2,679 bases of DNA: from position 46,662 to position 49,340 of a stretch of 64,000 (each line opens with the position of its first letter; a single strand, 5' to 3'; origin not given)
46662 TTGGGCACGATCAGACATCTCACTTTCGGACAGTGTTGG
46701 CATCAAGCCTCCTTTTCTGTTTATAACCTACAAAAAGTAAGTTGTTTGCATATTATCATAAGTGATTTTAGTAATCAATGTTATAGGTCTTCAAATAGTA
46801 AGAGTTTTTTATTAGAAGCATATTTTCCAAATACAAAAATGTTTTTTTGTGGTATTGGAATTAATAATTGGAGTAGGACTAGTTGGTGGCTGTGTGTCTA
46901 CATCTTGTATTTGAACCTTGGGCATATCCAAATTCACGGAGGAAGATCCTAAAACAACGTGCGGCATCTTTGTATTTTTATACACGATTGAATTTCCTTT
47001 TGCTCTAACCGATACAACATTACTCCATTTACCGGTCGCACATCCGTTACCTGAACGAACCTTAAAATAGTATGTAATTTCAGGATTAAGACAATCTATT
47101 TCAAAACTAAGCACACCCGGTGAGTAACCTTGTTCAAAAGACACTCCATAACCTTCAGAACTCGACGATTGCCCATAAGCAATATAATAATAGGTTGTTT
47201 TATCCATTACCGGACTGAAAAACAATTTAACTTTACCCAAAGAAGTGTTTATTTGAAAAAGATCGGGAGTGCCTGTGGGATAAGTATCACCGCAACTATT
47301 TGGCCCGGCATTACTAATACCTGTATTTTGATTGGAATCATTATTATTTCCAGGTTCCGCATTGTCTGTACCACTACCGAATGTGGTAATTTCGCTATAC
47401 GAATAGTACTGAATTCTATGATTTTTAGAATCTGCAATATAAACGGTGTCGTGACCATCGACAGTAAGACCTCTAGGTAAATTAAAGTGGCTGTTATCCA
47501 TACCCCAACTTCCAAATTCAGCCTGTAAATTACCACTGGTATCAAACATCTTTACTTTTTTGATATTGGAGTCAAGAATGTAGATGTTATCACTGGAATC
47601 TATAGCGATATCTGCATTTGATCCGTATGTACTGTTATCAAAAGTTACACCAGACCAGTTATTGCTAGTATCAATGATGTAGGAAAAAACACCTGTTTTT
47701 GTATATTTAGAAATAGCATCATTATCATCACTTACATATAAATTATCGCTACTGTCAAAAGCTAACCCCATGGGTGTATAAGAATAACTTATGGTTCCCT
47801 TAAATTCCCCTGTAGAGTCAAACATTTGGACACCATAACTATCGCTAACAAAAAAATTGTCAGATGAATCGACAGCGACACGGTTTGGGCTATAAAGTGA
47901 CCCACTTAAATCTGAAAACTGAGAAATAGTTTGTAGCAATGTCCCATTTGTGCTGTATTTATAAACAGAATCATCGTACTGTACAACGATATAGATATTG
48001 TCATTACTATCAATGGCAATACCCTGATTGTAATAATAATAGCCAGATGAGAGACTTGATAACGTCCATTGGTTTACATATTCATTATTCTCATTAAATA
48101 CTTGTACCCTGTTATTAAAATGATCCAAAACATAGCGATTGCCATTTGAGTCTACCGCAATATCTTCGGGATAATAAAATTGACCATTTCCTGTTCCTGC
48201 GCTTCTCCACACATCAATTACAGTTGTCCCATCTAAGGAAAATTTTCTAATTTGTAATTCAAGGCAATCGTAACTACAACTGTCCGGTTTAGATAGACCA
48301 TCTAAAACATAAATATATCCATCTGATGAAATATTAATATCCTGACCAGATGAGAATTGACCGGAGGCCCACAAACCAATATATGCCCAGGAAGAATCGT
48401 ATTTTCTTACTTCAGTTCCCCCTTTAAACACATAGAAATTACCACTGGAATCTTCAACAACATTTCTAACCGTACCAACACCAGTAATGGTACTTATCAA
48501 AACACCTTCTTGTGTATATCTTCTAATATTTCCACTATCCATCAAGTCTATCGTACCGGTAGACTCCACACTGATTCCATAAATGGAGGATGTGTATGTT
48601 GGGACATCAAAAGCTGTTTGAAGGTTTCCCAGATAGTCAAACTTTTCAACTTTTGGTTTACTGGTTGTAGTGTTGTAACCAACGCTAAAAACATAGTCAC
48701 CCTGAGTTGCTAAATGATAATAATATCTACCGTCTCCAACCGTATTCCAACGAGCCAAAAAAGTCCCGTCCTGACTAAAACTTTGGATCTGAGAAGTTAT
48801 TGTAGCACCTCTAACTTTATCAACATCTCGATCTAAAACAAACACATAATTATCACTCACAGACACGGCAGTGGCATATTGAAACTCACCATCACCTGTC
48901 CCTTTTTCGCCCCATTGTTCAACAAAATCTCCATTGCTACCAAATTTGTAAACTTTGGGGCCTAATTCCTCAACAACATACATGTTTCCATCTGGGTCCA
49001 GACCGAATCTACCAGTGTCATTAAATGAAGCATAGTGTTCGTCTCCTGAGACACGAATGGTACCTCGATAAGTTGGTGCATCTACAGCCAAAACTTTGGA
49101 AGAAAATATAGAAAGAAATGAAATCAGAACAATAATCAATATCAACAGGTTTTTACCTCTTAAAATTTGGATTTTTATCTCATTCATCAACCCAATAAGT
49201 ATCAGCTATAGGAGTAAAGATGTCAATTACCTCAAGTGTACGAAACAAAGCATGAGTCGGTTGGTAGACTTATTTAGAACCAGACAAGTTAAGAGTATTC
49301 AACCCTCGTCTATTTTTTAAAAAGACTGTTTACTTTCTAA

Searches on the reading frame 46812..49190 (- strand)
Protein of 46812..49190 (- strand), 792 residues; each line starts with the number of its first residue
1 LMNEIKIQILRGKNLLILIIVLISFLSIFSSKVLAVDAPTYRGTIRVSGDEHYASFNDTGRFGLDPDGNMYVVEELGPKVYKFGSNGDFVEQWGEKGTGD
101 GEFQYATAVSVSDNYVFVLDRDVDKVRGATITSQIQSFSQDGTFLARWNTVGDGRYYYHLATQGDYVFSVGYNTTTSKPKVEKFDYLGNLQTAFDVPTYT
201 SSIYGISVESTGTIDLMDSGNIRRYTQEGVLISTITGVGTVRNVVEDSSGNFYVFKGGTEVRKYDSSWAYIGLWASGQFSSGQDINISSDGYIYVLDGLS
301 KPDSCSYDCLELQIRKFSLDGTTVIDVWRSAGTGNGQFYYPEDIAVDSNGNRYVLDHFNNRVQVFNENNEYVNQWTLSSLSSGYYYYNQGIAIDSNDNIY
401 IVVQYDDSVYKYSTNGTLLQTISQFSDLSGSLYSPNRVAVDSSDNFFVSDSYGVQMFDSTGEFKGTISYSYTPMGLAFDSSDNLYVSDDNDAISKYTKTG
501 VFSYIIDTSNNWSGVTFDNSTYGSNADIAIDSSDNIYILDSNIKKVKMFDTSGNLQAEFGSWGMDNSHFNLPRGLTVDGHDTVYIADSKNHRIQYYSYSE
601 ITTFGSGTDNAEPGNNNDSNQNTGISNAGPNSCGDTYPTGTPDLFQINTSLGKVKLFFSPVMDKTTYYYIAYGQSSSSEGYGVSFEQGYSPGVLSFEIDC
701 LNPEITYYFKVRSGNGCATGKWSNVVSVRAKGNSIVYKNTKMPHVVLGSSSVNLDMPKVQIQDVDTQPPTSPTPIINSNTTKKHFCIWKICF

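Call 93: search_protein_families(library=ncbifam, proteins=[window:46812-49190:-], max_evalue=1e-10)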
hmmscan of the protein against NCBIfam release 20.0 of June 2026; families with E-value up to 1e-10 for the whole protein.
window:46812-49190:- (792 aa): 1 family
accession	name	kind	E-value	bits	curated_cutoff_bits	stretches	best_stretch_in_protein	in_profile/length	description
NF035926.1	scyF_NHL_VPEP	equivalog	1.5e-40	139.5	350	2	458-614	137-293/376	scytonemin biosynthesis PEP-CTERM protein ScyF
